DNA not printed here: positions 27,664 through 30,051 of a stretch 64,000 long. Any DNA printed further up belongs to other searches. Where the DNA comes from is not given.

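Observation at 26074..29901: Radical SAM enzyme, short activase and a compact Cys-x-Glu glycyl radical enzyme co-transcribed with glycan-assembly genes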

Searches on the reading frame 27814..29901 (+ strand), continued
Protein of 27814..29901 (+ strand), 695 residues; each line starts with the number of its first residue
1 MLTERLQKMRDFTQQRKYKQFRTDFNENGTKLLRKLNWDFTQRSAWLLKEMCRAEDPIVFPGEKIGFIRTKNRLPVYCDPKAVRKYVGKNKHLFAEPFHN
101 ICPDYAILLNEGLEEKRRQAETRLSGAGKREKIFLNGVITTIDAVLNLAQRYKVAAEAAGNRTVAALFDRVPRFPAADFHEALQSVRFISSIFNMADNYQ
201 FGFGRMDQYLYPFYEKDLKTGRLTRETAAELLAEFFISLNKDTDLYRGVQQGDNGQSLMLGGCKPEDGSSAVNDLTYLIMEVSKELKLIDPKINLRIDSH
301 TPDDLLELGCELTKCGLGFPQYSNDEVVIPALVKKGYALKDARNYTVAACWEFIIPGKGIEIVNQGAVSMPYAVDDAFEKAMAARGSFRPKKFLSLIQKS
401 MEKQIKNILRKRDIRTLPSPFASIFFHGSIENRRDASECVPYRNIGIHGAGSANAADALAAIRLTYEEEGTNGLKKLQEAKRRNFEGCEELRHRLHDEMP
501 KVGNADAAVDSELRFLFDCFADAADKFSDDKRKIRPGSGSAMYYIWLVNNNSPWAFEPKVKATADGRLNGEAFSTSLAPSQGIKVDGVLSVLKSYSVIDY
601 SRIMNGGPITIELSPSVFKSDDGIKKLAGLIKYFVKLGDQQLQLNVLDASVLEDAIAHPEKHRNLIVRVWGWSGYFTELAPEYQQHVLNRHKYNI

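Call 7: find_homologous_proteins(query=window:27814-29898:+)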
Query window:27814-29898:+ (695 aa): 7183 proteins with E <= 0.001 among 8000 candidates; the best 120 are listed.
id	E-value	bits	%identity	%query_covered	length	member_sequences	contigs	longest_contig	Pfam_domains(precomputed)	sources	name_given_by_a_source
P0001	0.0e+0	1563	97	100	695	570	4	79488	PF02901.21,PF01228.27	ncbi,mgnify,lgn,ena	mgnify:FL=1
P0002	0.0e+0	1186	74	100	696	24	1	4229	PF02901.21,PF01228.27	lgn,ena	-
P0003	0.0e+0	1175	73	100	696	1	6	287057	PF02901.21,PF01228.27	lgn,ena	-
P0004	0.0e+0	1175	74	100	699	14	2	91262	PF02901.21,PF01228.27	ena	-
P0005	0.0e+0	1173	74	100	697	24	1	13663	PF02901.21,PF01228.27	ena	-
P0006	0.0e+0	1172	74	100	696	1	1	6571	PF02901.21,PF01228.27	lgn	-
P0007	0.0e+0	1172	74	100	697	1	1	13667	PF02901.21,PF01228.27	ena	-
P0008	0.0e+0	1172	74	100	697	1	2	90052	PF02901.21,PF01228.27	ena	-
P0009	0.0e+0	1171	74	100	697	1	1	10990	PF02901.21,PF01228.27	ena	-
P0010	0.0e+0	1169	74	100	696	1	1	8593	PF02901.21,PF01228.27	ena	-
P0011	0.0e+0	1166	73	100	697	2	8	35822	PF02901.21,PF01228.27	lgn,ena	-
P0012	0.0e+0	1163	73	100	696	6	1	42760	PF02901.21,PF01228.27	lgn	-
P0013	0.0e+0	1162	73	100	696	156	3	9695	PF02901.21,PF01228.27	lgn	-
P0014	0.0e+0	1158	73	100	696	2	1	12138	PF02901.21,PF01228.27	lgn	-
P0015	0.0e+0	1150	72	100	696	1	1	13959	PF02901.21,PF01228.27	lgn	-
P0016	0.0e+0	1150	71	100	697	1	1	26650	PF02901.21,PF01228.27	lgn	-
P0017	0.0e+0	1149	73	100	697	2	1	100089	PF02901.21,PF01228.27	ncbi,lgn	-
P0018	0.0e+0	1144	72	100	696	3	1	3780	PF02901.21,PF01228.27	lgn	-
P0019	0.0e+0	1136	73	100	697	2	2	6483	PF02901.21,PF01228.27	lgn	-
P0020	0.0e+0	1134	70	100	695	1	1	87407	PF02901.21,PF01228.27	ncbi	-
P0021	0.0e+0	1133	71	100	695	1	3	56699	PF02901.21,PF01228.27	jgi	-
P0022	0.0e+0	1127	71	100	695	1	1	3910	PF02901.21,PF01228.27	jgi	jgi:formate C-acetyltransferase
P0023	0.0e+0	1127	71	100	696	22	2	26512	PF02901.21,PF01228.27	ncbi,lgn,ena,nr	ncbi:MAG: pyruvate formate-lyase [Alphaproteobacteria bacterium]|nr:pyruvate formate-lyase [Alphapro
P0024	0.0e+0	1126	71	100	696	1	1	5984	PF02901.21,PF01228.27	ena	-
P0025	0.0e+0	1124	71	100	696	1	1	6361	PF02901.21,PF01228.27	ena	-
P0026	0.0e+0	1121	72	100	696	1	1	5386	PF02901.21,PF01228.27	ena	-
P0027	0.0e+0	1121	70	100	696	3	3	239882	PF02901.21,PF01228.27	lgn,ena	-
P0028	0.0e+0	1102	71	100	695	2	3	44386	PF02901.21,PF01228.27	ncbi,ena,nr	ncbi:MAG: hypothetical protein IJN29_11235 [Akkermansia sp.]|nr:hypothetical protein [Akkermansia sp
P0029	0.0e+0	1090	73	93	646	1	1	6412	PF02901.21,PF01228.27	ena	-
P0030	1.1e-292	990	64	100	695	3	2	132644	PF02901.21,PF01228.27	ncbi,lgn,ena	-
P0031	8.4e-290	981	64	100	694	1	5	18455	PF02901.21,PF01228.27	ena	-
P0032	1.3e-289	980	62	100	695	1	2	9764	PF02901.21,PF01228.27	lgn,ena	-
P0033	2.9e-287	973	60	100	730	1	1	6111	PF02901.21,PF01228.27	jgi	jgi:formate C-acetyltransferase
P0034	3.2e-285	966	63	100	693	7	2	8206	PF02901.21,PF01228.27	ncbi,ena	-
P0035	1.1e-283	961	61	100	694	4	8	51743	PF02901.21,PF01228.27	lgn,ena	-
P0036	5.1e-282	955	58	100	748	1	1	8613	PF02901.21,PF01228.27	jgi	jgi:formate C-acetyltransferase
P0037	8.9e-282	954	64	100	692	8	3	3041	PF02901.21,PF01228.27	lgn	-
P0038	3.2e-278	943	57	100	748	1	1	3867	PF02901.21,PF01228.27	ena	-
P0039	5.6e-277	939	62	100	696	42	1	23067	PF02901.21,PF01228.27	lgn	-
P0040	1.8e-273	927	61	100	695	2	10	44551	PF02901.21,PF01228.27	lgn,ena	-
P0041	2.2e-272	923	56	100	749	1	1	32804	PF02901.21,PF01228.27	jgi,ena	-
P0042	7.4e-270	915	59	100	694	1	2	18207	PF02901.21,PF01228.27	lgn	-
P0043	1.8e-268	910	59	100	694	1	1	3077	PF02901.21,PF01228.27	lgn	-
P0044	7.0e-268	909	59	100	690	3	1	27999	PF02901.21,PF01228.27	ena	-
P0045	8.3e-267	905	58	100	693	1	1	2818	PF02901.21,PF01228.27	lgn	-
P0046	1.9e-263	894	68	82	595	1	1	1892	PF02901.21,PF01228.27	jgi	jgi:formate C-acetyltransferase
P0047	3.6e-263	893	58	99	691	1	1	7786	PF02901.21,PF01228.27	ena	-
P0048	6.2e-254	862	57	99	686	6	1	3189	PF02901.21,PF01228.27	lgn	-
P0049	1.3e-253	861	57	99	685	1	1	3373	PF02901.21,PF01228.27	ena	-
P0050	1.8e-253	861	57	99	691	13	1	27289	PF02901.21,PF01228.27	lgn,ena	-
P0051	7.5e-253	859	56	99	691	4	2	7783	PF02901.21,PF01228.27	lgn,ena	-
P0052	1.2e-252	858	56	99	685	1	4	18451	PF02901.21,PF01228.27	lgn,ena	-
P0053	9.6e-251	852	58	99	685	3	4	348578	PF02901.21,PF01228.27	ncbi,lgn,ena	-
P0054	3.4e-250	850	57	99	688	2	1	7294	PF02901.21,PF01228.27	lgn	-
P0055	3.9e-250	850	57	99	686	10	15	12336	PF02901.21,PF01228.27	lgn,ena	-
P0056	4.8e-250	850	56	99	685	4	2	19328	PF02901.21,PF01228.27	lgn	-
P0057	1.6e-248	845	55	99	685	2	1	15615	PF02901.21,PF01228.27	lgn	-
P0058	3.9e-248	843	57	99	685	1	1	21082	PF02901.21,PF01228.27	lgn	-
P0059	1.4e-247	841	62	93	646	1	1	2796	PF02901.21,PF01228.27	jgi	-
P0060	4.2e-247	840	55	100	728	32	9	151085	PF02901.21,PF01228.27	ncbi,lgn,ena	-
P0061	7.3e-247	839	58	99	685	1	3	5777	PF02901.21,PF01228.27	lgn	-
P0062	1.6e-245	835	56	99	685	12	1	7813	PF02901.21,PF01228.27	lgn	-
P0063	1.8e-245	834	56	99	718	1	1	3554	PF02901.21,PF01228.27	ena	-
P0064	2.2e-244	831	56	99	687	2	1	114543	PF02901.21,PF01228.27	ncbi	-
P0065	1.3e-243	828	56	99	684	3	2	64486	PF02901.21,PF01228.27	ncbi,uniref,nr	ncbi:pyruvate formate lyase family protein [Parablautia muri]|uniref:Pyruvate formate-lyase n=1 Tax=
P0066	7.2e-243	826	53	100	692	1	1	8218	PF02901.21,PF01228.27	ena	-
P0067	1.9e-242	824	56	99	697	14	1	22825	PF02901.21,PF01228.27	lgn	-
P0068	3.4e-242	824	56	100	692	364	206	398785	PF02901.21,PF01228.27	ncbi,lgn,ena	-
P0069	3.4e-241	820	55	99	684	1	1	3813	PF02901.21,PF01228.27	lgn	-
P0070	1.1e-240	819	56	99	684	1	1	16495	PF02901.21,PF01228.27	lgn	-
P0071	1.4e-240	818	55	99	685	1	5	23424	PF02901.21,PF01228.27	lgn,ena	-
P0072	3.8e-240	817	56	99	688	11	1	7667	PF02901.21,PF01228.27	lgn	-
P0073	2.6e-239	814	55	99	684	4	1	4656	PF02901.21,PF01228.27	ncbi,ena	-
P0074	3.3e-239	814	55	100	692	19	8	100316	PF02901.21,PF01228.27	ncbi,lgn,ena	-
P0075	4.8e-239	813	55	99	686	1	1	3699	PF02901.21,PF01228.27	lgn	-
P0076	1.1e-238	812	55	99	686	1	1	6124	PF02901.21,PF01228.27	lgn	-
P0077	1.5e-238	812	54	100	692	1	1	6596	PF02901.21,PF01228.27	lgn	-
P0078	2.2e-238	811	54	99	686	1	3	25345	PF02901.21,PF01228.27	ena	-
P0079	4.4e-237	807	53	100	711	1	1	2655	PF02901.21,PF01228.27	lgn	-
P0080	5.9e-237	806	54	99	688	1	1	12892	PF02901.21,PF01228.27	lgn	-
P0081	1.1e-236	805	54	100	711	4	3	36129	PF02901.21,PF01228.27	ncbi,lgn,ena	-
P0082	1.8e-236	805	54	100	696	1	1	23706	PF02901.21,PF01228.27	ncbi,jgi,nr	ncbi:MAG: hypothetical protein LBO64_02435 [Desulfovibrio sp.]|jgi:formate C-acetyltransferase|nr:hy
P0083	3.9e-236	804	66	76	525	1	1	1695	PF02901.21,PF01228.27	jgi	-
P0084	1.4e-232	792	53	99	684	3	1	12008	PF02901.21,PF01228.27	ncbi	-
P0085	6.4e-231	786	53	100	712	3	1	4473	PF02901.21,PF01228.27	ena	-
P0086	2.1e-230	785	52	99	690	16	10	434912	PF02901.21,PF01228.27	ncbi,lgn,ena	-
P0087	2.7e-230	784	52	100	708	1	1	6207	PF02901.21,PF01228.27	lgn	-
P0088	5.0e-229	780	52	100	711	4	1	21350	PF02901.21,PF01228.27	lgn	-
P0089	3.4e-228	777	53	100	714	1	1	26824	PF02901.21,PF01228.27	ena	-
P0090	6.0e-228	777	54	99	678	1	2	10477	PF02901.21,PF01228.27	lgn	-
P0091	4.3e-227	774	54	99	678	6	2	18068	PF02901.21,PF01228.27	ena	-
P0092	6.1e-227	773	52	99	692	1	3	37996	PF02901.21,PF01228.27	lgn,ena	-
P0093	7.2e-227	773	52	99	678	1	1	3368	PF02901.21,PF01228.27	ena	-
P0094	8.2e-227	773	52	100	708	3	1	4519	PF02901.21,PF01228.27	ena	-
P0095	9.5e-227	773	53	99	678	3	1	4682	PF02901.21,PF01228.27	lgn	-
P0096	1.8e-226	772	53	100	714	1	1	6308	PF02901.21,PF01228.27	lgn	-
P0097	1.3e-225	769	53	100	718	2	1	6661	PF02901.21,PF01228.27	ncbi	-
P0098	3.3e-224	764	58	86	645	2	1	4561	PF02901.21,PF01228.27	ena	-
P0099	5.6e-223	760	52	100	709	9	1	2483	PF02901.21,PF01228.27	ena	-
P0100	6.0e-223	760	53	100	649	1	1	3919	PF02901.21,PF01228.27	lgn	-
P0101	2.0e-222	758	54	100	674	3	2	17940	PF02901.21,PF01228.27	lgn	-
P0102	4.9e-222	757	52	100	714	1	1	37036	PF02901.21,PF01228.27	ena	-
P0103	6.9e-222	757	51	100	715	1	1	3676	PF02901.21,PF01228.27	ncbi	-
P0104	1.7e-220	752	52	100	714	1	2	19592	PF02901.21,PF01228.27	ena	-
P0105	1.8e-220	752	51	100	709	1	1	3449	PF02901.21,PF01228.27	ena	-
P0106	1.6e-219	749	51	100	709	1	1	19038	PF02901.21,PF01228.27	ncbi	-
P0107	5.6e-219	747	51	100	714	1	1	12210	PF02901.21,PF01228.27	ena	-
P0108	9.6e-219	746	63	80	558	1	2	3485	PF02901.21,PF01228.27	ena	-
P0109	1.1e-217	743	51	99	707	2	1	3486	PF02901.21,PF01228.27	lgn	-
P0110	1.2e-217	742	51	100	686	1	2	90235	PF02901.21,PF01228.27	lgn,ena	-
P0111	1.7e-217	742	50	100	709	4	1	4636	PF02901.21,PF01228.27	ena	-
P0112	1.8e-217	742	53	92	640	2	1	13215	PF02901.21,PF01228.27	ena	-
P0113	2.8e-216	738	53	100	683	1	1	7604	PF02901.21,PF01228.27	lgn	-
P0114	1.1e-215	736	51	100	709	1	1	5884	PF02901.21,PF01228.27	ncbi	-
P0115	3.1e-215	735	49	100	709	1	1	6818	PF02901.21,PF01228.27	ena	-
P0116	1.2e-214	733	52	93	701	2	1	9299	PF02901.21,PF01228.27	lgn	-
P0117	6.0e-214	730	52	100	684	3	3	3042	PF02901.21,PF01228.27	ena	-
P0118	1.8e-213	729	51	99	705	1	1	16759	PF02901.21,PF01228.27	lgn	-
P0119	7.0e-213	727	50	100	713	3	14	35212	PF02901.21,PF01228.27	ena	-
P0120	1.7e-212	726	50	100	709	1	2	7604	PF02901.21,PF01228.27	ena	-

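Call 9: find_related_loci(query=window:27814-29898:+, collection=genome_contigs, flank=10000)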
Query window:27814-29898:+ (695 aa) in genome_contigs; peptide patterns used: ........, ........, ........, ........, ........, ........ (x = any residue, [..] = any of these).
599 stretches matched a pattern (row limit reached: there are more); 570 encode a relative of the query (tblastn E <= 1e-3); the best 80 are kept; 80 distinct loci.
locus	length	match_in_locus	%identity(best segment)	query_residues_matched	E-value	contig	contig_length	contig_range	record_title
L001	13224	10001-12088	73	1-695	0e+0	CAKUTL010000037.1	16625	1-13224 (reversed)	MAG: uncultured Candidatus Melainabacteria bacterium isolate REFINED_METABAT215_TOP10_CONTIGS_1500_ASSEMBLY_K77_MERGED__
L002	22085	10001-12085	64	1-695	0e+0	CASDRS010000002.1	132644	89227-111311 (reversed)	uncultured bacterium isolate O46_L4_303303_idba_bin.55 genome assembly, contig: O46_L4_303303_idba_bin.55.fa_scaffold_47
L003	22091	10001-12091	73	1-695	0e+0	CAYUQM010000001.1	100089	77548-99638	MAG TPA_asm: uncultured Muribaculaceae bacterium isolate SRP199465_co1_202 genome assembly, contig: NODE_294_length_1000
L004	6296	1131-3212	61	1-695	0e+0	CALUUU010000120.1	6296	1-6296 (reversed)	MAG: Candidatus Gastranaerophilales bacterium isolate BRZ_QC__bin21 genome assembly, contig: BRZ_QC__NODE_12734_length_6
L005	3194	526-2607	61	1-695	0e+0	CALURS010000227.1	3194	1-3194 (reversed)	MAG: Candidatus Gastranaerophilales bacterium isolate BRZ_SF__bin12 genome assembly, contig: BRZ_SF__NODE_51027_length_3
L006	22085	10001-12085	61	1-695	0e+0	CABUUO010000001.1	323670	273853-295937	MAG TPA_asm: uncultured proteobacterium isolate MGYG-HGUT-04400 genome assembly, contig: GUT_GENOME272660_1, whole genom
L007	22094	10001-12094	55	5-695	0e+0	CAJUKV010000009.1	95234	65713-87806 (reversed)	MAG TPA_asm: uncultured Lachnospiraceae bacterium isolate MGBC160000 genome assembly, contig: MGBC160000.9, whole genome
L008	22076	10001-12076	55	1-695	0e+0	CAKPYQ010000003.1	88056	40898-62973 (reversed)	MAG: uncultured Alphaproteobacteria bacterium isolate REFINED_METABAT215_TOP10_CONTIGS_1500_ASSEMBLY_K77_MERGED__Hadza_M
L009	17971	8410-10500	50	1-693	0e+0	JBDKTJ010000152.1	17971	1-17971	MAG: Thermoguttaceae bacterium isolate 6_bin.38_R1 c_000000698080, whole genome shotgun sequence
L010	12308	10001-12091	49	1-693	0e+0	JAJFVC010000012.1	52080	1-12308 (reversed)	MAG: Planctomycetaceae bacterium isolate bin.610 k141_3566088, whole genome shotgun sequence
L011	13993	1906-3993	50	1-695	0e+0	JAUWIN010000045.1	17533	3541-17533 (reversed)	MAG: Candidatus Brocadiia bacterium isolate CSMAG_2295 CSMAG_2295_k127_3229990_length_17533_cov_14.4054, whole genome sh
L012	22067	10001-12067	55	2-695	0e+0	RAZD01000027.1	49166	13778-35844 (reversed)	Bacterium C-53 strain C-53 Scaffold27_1, whole genome shotgun sequence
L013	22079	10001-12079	48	2-693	0e+0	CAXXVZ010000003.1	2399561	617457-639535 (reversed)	MAG: Treponemataceae bacterium isolate 08f406a1-65ce-4a28-8a1b-b7e70c6c0ca5 genome assembly, contig: contig_3, whole gen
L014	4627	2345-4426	49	2-691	0e+0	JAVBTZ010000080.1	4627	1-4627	MAG: Planctomycetota bacterium isolate EPI_MAG_00265 c_000007691835, whole genome shotgun sequence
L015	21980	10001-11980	51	35-695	0e+0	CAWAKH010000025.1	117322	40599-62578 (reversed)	MAG: uncultured Chloroflexia bacterium isolate MFD02416.bin.1.374 genome assembly, contig: contig_66327, whole genome sh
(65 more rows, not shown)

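Call 17: find_encoding_contigs(protein=P0001, flank=10000, max_places=6)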
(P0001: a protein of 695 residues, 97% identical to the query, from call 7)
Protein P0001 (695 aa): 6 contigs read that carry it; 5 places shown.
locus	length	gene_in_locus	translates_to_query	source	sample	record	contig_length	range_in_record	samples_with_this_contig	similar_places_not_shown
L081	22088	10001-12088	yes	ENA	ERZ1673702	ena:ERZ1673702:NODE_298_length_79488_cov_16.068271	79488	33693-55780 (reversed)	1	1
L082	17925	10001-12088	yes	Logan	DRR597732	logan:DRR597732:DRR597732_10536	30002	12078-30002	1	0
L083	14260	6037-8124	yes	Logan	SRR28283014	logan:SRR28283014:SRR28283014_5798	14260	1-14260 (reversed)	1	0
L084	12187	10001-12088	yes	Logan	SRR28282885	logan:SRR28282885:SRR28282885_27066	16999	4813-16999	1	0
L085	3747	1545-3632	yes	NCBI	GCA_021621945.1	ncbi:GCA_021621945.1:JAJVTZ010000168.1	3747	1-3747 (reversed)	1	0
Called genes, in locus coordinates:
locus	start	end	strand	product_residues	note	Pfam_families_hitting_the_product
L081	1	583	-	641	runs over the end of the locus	-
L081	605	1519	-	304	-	PF13578:Methyltransf_24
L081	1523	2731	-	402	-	PF00534:Glycos_transf_1, PF13692:Glyco_trans_1_4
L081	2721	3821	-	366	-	PF00777:Glyco_transf_29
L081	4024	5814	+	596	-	-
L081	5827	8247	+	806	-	PF12838:Fer4_7, PF13183:Fer4_8 (faint), PF13187:Fer4_9 (weak), PF00037:Fer4 (weak), PF12837:Fer4_6 (weak), PF04422:FrhB_FdhB_N, PF04432:FrhB_FdhB_C, PF04230:PS_pyruv_trans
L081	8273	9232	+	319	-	PF04055:Radical_SAM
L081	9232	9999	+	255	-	PF13353:Fer4_12, PF04055:Radical_SAM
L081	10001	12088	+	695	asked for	PF02901:PFL-like, PF01228:Gly_radical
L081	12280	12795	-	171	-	PF18050:Cyclophil_like2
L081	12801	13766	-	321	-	PF12740:PETase (weak), PF02129:Peptidase_S15, PF01738:DLH (weak), PF00326:Peptidase_S9 (faint)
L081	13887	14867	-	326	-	PF00248:Aldo_ket_red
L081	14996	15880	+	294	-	PF00126:HTH_1, PF03466:LysR_substrate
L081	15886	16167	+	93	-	-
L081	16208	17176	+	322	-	PF13606:Ank_3 (faint), PF13857:Ank_5 (faint), PF12796:Ank_2, PF13637:Ank_4 (weak), PF00023:Ank (weak)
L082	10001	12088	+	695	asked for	PF02901:PFL-like, PF01228:Gly_radical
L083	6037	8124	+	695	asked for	PF02901:PFL-like, PF01228:Gly_radical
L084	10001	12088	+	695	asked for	PF02901:PFL-like, PF01228:Gly_radical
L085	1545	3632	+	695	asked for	PF02901:PFL-like, PF01228:Gly_radical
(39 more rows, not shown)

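Call 32: find_encoding_contigs(protein=P0068, flank=9000, max_places=3)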
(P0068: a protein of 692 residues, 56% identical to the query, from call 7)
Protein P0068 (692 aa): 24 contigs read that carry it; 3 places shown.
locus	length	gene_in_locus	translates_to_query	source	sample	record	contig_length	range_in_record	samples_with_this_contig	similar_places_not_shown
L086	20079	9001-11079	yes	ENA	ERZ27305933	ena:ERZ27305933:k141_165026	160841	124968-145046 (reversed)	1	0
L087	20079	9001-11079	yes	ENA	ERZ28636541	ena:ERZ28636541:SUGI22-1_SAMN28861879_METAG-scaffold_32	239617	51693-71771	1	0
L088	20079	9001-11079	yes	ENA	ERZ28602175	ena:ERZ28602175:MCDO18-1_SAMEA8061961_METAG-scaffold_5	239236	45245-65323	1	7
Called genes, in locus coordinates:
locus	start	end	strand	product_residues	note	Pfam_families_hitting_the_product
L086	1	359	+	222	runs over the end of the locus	-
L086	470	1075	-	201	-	PF03352:Adenine_glyco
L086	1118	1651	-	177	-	PF02870:Methyltransf_1N, PF01035:DNA_binding_1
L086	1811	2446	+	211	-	PF13527:Acetyltransf_9, PF13673:Acetyltransf_10 (weak), PF00583:Acetyltransf_1, PF13508:Acetyltransf_7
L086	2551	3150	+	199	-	PF00239:Resolvase, PF02796:HTH_7 (weak)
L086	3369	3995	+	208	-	-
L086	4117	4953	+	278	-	PF01370:Epimerase, PF16363:GDP_Man_Dehyd (weak), PF04321:RmlD_sub_bind (weak)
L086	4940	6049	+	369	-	PF13450:NAD_binding_8, PF03275:GLF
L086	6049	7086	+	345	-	PF14393:DUF4422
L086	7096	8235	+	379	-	-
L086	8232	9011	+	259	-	PF13353:Fer4_12, PF04055:Radical_SAM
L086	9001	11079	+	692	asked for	PF02901:PFL-like, PF01228:Gly_radical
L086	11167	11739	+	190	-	-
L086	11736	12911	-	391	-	-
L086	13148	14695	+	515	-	PF00884:Sulfatase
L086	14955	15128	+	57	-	-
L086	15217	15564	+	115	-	PF13560:HTH_31, PF12844:HTH_19, PF01381:HTH_3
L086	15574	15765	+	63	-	-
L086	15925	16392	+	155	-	PF00583:Acetyltransf_1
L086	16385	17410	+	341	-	PF00149:Metallophos, PF12850:Metallophos_2 (weak)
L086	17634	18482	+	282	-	PF14393:DUF4422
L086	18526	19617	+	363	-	PF13450:NAD_binding_8, PF03275:GLF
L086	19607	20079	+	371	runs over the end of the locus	PF00535:Glycos_transf_2, PF10111:Glyco_tranf_2_2, PF13641:Glyco_tranf_2_3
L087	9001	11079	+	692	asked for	PF02901:PFL-like, PF01228:Gly_radical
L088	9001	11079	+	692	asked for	PF02901:PFL-like, PF01228:Gly_radical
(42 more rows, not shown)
